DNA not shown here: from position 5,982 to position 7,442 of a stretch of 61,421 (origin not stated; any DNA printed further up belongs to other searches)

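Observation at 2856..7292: Translationally coupled radical SAM - PLP - di-iron desaturase - LbH operon with no pathway I can assign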

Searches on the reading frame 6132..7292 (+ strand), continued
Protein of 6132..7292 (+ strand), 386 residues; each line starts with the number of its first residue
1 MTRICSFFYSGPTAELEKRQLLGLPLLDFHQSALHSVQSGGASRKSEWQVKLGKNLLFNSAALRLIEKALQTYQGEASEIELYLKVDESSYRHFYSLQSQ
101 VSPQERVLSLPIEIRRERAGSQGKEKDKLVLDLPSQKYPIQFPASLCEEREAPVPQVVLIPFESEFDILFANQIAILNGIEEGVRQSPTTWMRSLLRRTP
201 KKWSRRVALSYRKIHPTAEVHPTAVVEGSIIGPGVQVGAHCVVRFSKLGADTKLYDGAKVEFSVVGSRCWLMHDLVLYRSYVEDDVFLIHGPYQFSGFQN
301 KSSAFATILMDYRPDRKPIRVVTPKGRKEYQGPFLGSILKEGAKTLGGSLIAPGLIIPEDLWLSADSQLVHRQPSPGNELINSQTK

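Call 38: search_protein_families(library=ncbifam, proteins=[L016:944-2785:+, L016:2754-3350:+, L003:9285-10001:+, L003:8504-9295:+, L045:714-1730:+, L045:5324-6367:+, L045:1734-3020:+, L045:7199-9286:+, L016:126-941:+, L045:3756-4199:+], max_evalue=0.001)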
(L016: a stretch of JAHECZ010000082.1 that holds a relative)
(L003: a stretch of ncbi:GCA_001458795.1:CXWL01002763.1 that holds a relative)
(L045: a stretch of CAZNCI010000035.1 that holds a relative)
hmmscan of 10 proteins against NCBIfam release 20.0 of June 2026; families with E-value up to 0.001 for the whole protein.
L016:944-2785:+ (613 aa): 34 families (the best 25 are shown)
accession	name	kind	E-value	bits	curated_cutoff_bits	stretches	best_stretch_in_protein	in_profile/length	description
TIGR03336.1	IOR_alpha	equivalog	4.4e-119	398.5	650.9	1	16-601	3-595/595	indolepyruvate ferredoxin oxidoreductase subunit alpha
NF009589.0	PRK13030.1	subfamily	1e-33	116.1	816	1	34-501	57-566/1170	indolepyruvate ferredoxin oxidoreductase family protein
TIGR03710.1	OAFO_sf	subfamily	4.9e-18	65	482.75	2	13-187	191-372/561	2-oxoacid:acceptor oxidoreductase subunit alpha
NF006412.0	PRK08659.1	equivalog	4.5e-16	59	411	1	14-180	4-177/378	2-oxoacid:acceptor oxidoreductase subunit alpha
NF009588.0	PRK13029.1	subfamily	8.2e-16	57.1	952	2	34-347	57-403/1196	indolepyruvate ferredoxin oxidoreductase family protein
NF005507.0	PRK07119.1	subfamily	8.3e-12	44.6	399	1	16-180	5-176/352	3-methyl-2-oxobutanoate dehydrogenase subunit VorB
NF007206.0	PRK09627.1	equivalog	2.5e-09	36.5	579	1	19-174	7-169/375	2-oxoglutarate synthase subunit alpha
TIGR03297.1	Ppyr-DeCO2ase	equivalog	4.3e-08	32.5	312.5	1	415-526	224-331/360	phosphonopyruvate decarboxylase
NF006232.0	PRK08366.1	equivalog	7.3e-08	31.4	646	1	17-172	9-167/394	2-ketoisovalerate ferredoxin oxidoreductase subunit alpha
TIGR03846.1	sulfopy_beta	equivalog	4.2e-07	30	221.5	1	413-513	44-141/182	sulfopyruvate decarboxylase subunit beta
TIGR02700.1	flavo_MJ0208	hypoth_equivalog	6.9e-07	28.8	251.35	1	546-603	141-196/234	dihydromethanopterin reductase (acceptor)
TIGR02179.1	PorD_KorD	subfamily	8.6e-07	29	60.05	1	550-606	22-77/78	2-oxoacid:acceptor oxidoreductase, delta subunit, pyruvate/2-ketoisovalerate family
NF038196.1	ferrodoxin_EFR1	subfamily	1.2e-06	28.8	75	1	542-607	174-235/242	EFR1 family ferrodoxin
NF042909.1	FMH_DH_FwdF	exception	3e-06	26.6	375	1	545-607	217-280/336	tungsten-dependent formylmethanofuran dehydrogenase subunit FwdF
NF040684.1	PorD_Arch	equivalog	4.2e-06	26.8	120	1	550-605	29-83/85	pyruvate synthase subunit PorD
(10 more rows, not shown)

L016:2754-3350:+ (198 aa): 16 families
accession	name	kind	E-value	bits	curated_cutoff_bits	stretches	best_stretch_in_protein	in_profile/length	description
TIGR03334.1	IOR_beta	equivalog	2.1e-14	53.9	205.8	1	11-111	2-99/189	indolepyruvate ferredoxin oxidoreductase subunit beta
NF005323.0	PRK06853.1-3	equivalog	1e-13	51.7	238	1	7-116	4-110/197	indolepyruvate oxidoreductase subunit beta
NF005324.0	PRK06853.1-4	equivalog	9.1e-13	48.5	222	1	10-125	3-114/196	indolepyruvate oxidoreductase subunit beta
NF005328.0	PRK06853.2-2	equivalog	2.6e-12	46.9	240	1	11-108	5-98/192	indolepyruvate oxidoreductase subunit beta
NF005322.0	PRK06853.1-2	equivalog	1.1e-11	44.9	237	1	8-114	4-108/197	indolepyruvate oxidoreductase subunit beta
NF004915.0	PRK06274.1-1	equivalog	9e-10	38.3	274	1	10-101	3-91/194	indolepyruvate oxidoreductase subunit beta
NF004917.0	PRK06274.1-3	equivalog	3.9e-09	36.7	284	1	11-102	4-92/203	indolepyruvate oxidoreductase subunit beta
NF005327.0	PRK06853.2-1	equivalog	4e-09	36.6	242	1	10-98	4-88/194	indolepyruvate oxidoreductase subunit beta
NF005325.0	PRK06853.1-5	equivalog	4.9e-09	36.2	230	1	9-112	3-104/192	indolepyruvate oxidoreductase subunit beta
NF005326.0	PRK06853.1-6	equivalog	1.1e-08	35.1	348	1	10-96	4-87/202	indolepyruvate oxidoreductase subunit beta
NF009589.0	PRK13030.1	subfamily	3.8e-07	28.2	816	1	6-122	725-844/1170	indolepyruvate ferredoxin oxidoreductase family protein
NF005329.0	PRK06853.2-4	equivalog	8.2e-07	29.4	267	1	9-87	1-82/175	indolepyruvate oxidoreductase subunit beta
NF004918.0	PRK06274.1-4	equivalog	3.6e-06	26.8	278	1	10-101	3-91/202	indolepyruvate oxidoreductase subunit beta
NF004916.0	PRK06274.1-2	equivalog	2.4e-05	24.5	227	1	10-80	3-73/178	indolepyruvate oxidoreductase subunit beta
NF006179.0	PRK08312.1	subfamily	3.6e-05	23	348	1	8-101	10-110/514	indolepyruvate oxidoreductase subunit beta family protein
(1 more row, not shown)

L003:9285-10001:+ (238 aa): 3 families
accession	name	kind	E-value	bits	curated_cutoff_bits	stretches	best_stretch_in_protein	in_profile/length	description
NF000778.0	PRK00052.3-4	equivalog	4.1e-16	59.4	334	1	87-229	88-237/252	prolipoprotein diacylglyceryl transferase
TIGR00544.1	lgt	equivalog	1.6e-09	37.6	118.9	1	87-208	101-237/280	prolipoprotein diacylglyceryl transferase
NF000777.0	PRK00052.3-2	equivalog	0.00012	21.8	558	1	81-205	109-244/310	prolipoprotein diacylglyceryl transferase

L003:8504-9295:+ (263 aa): 1 family
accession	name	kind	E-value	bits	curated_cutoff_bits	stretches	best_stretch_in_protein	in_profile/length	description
NF052548.1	FAdesatDesABac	equivalog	8.7e-05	21.8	500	0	19-101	36-120/328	Delta(5) desaturase DesA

L045:714-1730:+ (338 aa): 0 families

L045:5324-6367:+ (347 aa): 0 families

L045:1734-3020:+ (428 aa): 28 families (the best 25 are shown)
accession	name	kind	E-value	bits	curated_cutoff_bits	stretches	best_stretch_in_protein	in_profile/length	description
TIGR03150.1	fabF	equivalog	2.4e-74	250.5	493.75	1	4-424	2-407/407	beta-ketoacyl-ACP synthase II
NF005589.0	PRK07314.1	subfamily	1e-71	241.9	387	1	3-426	4-412/413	beta-ketoacyl-ACP synthase II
NF004970.0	PRK06333.1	subfamily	3.4e-61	207.4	525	1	3-425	4-421/424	beta-ketoacyl-ACP synthase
NF006618.0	PRK09185.1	subfamily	2.3e-60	204.7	407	1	3-425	3-392/394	beta-ketoacyl-ACP synthase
NF004618.0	PRK05952.1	equivalog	2.4e-50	171.5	455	1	157-425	124-382/384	beta-ketoacyl-ACP synthase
NF006587.0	PRK09116.1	equivalog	1.5e-47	162.3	470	1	178-425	162-406/408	beta-ketoacyl-ACP synthase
NF005490.0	PRK07103.1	equivalog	4.2e-47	161.1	445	1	176-425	165-412/414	polyketide beta-ketoacyl:acyl carrier protein synthase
NF005076.0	PRK06501.1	equivalog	1.4e-44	152.7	629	1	160-426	155-423/425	beta-ketoacyl-ACP synthase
NF005916.1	PRK07910.1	equivalog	2.5e-44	151.8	560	1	177-423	168-415/418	KasA/KasB family beta-ketoacyl-ACP synthase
NF006274.0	PRK08439.1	equivalog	3.4e-44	151.3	621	1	13-425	12-405/406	beta-ketoacyl-ACP synthase II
NF058662.1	cispenta_AmcF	equivalog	6.4e-42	143.9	325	1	162-424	111-368/369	cispentacin biosynthesis acyltransferase subunit AmcF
NF005935.0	PRK07967.1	equivalog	4e-38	131.3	630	1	6-427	5-405/406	beta-ketoacyl-ACP synthase I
NF006434.0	PRK08722.1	equivalog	1.5e-36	126.1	759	1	9-425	10-413/414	beta-ketoacyl-ACP synthase II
NF045894.1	PKS_plus_SDR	equivalog_domain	2.7e-24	84.9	1740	1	175-390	168-381/1515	type I polyketide synthase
NF040607.1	mycolic_Pks13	equivalog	3e-23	81.3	2100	1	176-395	267-484/1680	polyketide synthase Pks13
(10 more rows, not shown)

L045:7199-9286:+ (695 aa): 5 families
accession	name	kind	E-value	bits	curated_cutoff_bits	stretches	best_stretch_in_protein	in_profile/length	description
TIGR00921.1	2A067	subfamily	1.4e-14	53.2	351.9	1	64-277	57-273/733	hydrophobe/amphiphile efflux-3 (HAE3) family transporter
TIGR03480.1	HpnN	hypoth_equivalog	3e-14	52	751.85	1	163-395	237-473/862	hopanoid biosynthesis associated RND transporter like protein HpnN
NF052374.1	HopndTporHpnN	equivalog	1.8e-06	26.3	1100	1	179-394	255-475/858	hopanoid transporter HpnN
TIGR00915.1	2A0602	subfamily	0.0005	18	940.35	0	534-614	331-410/1050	efflux RND transporter permease subunit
NF000282.2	RND_permease_1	subfamily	0.00056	17.9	1250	0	533-614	329-409/1029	multidrug efflux RND transporter permease subunit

L016:126-941:+ (271 aa): 0 families

L045:3756-4199:+ (147 aa): 12 families
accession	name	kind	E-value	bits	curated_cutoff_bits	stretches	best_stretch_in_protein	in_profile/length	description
NF002147.0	PRK00982.1-1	equivalog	2.5e-14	52.9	84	1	17-77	4-64/83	acyl carrier protein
NF002150.0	PRK00982.1-4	subfamily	6e-13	48.8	66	1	19-82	4-67/80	acyl carrier protein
NF002148.0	PRK00982.1-2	subfamily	2.5e-12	46.5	71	1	19-80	3-64/79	acyl carrier protein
NF040636.1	AcpM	exception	5.8e-12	45.5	146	1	19-79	4-64/93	meromycolate extension acyl carrier protein AcpM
TIGR00517.1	acyl_carrier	equivalog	3.3e-11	42.9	70.45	1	19-73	2-56/77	acyl carrier protein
NF003757.0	PRK05350.1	equivalog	2.5e-10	40.3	65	1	15-67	1-53/83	acyl carrier protein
NF005079.0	PRK06508.1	equivalog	9.4e-10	38.8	83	1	21-75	4-58/93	acyl carrier protein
NF006031.0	PRK08172.1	equivalog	6.7e-09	36.3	76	1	22-79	6-63/82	acyl carrier protein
NF002149.0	PRK00982.1-3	equivalog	9.2e-09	35.1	106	1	19-80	2-63/78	acyl carrier protein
NF002151.0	PRK00982.1-5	equivalog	7.9e-07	29.1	92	1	19-73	2-56/78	acyl carrier protein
NF003464.0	PRK05087.1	equivalog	7.9e-06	25.8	68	1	24-79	6-61/78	D-alanine--poly(phosphoribitol) ligase subunit DltC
NF009104.0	PRK12449.1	equivalog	8e-05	22.5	70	1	19-79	4-64/80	acyl carrier protein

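Call 43: search_protein_families(library=padloc, proteins=[window:6132-7292:+, L003:9285-10001:+], max_evalue=0.001)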
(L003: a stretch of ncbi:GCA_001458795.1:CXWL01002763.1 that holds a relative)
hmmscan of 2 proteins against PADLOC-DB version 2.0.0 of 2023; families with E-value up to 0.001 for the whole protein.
window:6132-7292:+ (386 aa): 0 families

L003:9285-10001:+ (238 aa): 0 families

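Call 57: search_dna_similar(query=window:6132-7292:+, collection=plasmids, mode=protein, max_evalue=0.001, max_rows=15)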
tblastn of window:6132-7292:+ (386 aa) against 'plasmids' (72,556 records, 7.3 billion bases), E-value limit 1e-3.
Records with a match: 3; places in all: 3; records where one place covers at least 80% of the query: 0.
Best place of each record, by identity: <60% 3.
By first word of the organism name: Streptomyces 3.
By predicted mobility (MOB-suite, as given by PLSDB): non-mobilizable 2; mobilizable 1.
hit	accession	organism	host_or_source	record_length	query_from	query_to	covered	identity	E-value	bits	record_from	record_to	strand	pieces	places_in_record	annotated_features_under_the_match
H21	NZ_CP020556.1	Streptomyces sp. Sge12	whole organism,forest soil of ...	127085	213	288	20%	41.0%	4e-4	50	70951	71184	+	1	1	transferase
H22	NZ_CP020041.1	Streptomyces sp. 3211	pure culture,soil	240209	213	288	20%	41.0%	8e-4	49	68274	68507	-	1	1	transferase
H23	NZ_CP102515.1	Streptomyces yangpuensis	Crocus sativus,pure culture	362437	213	288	20%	39.7%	5e-4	50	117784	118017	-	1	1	transferase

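Call 75: list_cluster_members(proteins=[P0002, P0138, P0124])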
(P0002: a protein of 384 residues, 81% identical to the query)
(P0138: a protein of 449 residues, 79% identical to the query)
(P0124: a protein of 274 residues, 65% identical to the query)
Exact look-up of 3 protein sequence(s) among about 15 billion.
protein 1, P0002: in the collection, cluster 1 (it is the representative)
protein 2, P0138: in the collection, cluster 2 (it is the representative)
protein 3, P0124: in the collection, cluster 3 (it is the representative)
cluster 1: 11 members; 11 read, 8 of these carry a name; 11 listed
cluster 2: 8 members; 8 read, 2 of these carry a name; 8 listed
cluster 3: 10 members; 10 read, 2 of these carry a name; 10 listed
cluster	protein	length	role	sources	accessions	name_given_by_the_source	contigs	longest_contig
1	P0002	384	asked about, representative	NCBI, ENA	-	-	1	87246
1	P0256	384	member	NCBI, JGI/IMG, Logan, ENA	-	hypothetical protein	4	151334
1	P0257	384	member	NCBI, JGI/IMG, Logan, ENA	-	hypothetical protein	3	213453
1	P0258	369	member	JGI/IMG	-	hypothetical protein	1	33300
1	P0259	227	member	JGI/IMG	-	NDP-sugar pyrophosphorylase family protein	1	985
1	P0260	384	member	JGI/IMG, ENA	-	hypothetical protein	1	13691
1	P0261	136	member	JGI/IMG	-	NDP-sugar pyrophosphorylase family protein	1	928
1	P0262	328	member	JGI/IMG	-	hypothetical protein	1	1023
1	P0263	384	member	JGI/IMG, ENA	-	hypothetical protein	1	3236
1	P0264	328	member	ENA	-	-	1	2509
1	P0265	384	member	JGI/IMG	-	-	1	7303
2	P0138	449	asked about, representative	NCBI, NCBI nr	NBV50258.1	AmmeMemoRadiSam system radical SAM enzyme [bacterium]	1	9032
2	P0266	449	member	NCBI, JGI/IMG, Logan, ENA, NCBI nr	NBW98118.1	AmmeMemoRadiSam system radical SAM enzyme [bacterium]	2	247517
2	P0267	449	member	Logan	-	-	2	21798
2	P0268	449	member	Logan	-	-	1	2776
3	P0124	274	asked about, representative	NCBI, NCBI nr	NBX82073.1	fatty acid desaturase [bacterium]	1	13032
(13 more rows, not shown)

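Call 91: find_encoding_contigs(protein=P0002, flank=8000, max_places=2)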
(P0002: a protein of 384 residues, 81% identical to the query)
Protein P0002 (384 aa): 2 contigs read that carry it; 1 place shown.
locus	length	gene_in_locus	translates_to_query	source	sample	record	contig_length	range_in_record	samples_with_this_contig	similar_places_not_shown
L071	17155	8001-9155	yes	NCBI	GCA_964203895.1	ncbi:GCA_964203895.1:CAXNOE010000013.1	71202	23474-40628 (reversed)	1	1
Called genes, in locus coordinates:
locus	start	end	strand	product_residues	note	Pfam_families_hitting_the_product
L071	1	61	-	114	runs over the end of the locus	PF07027:DUF1318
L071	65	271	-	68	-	PF13617:Lipoprotein_19 (weak)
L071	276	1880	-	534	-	PF11739:YdbH-like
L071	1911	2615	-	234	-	-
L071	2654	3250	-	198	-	PF13505:OMP_b-brl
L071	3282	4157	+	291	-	-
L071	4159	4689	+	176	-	-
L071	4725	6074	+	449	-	PF04055:Radical_SAM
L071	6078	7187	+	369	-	PF01053:Cys_Met_Meta_PP, PF00155:Aminotran_1_2 (weak)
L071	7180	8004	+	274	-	PF00487:FA_desaturase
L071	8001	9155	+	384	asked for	PF25084:LbH_EIF2B (faint), PF00132:Hexapep (faint), PF25087:GMPPB_C (weak)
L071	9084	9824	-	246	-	PF01790:LGT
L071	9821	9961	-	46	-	-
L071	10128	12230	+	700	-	PF13428:TPR_14 (faint), PF00672:HAMP, PF00211:Guanylate_cyc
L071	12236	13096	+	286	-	-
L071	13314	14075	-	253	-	PF10973:DUF2799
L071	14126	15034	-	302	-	-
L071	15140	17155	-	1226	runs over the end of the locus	PF00089:Trypsin (faint)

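Call 95: search_protein_representatives(alignment_id=A1)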
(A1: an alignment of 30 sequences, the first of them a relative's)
Query: 30 sequences, 384 profile positions. Proteins with E-value up to 0.001 (for the whole library): 535; up to 1e-10: 201; up to 1e-30: 37. The best 150 are listed.
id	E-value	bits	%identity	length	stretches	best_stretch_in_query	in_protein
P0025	9.6e-158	541.5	-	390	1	2-377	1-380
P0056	4.4e-154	529.4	-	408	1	2-382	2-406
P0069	7.2e-148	509.0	-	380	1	3-380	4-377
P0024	1.5e-147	508.0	-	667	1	2-374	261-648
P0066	4.4e-146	503.1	-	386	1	2-381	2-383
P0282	2.2e-138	477.8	-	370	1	4-377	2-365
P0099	5.1e-137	473.2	-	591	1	5-364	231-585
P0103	1.5e-136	471.7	-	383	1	3-369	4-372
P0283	1.3e-130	452.2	-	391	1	15-372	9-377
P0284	3.4e-128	444.2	-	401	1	5-369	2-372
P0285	3.9e-125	434.2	-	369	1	16-367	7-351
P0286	1.2e-115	403.0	-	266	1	131-378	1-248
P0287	1.4e-99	350.1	-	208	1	183-382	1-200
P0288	2.2e-93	329.7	-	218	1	167-374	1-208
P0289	2.8e-89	316.1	-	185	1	187-362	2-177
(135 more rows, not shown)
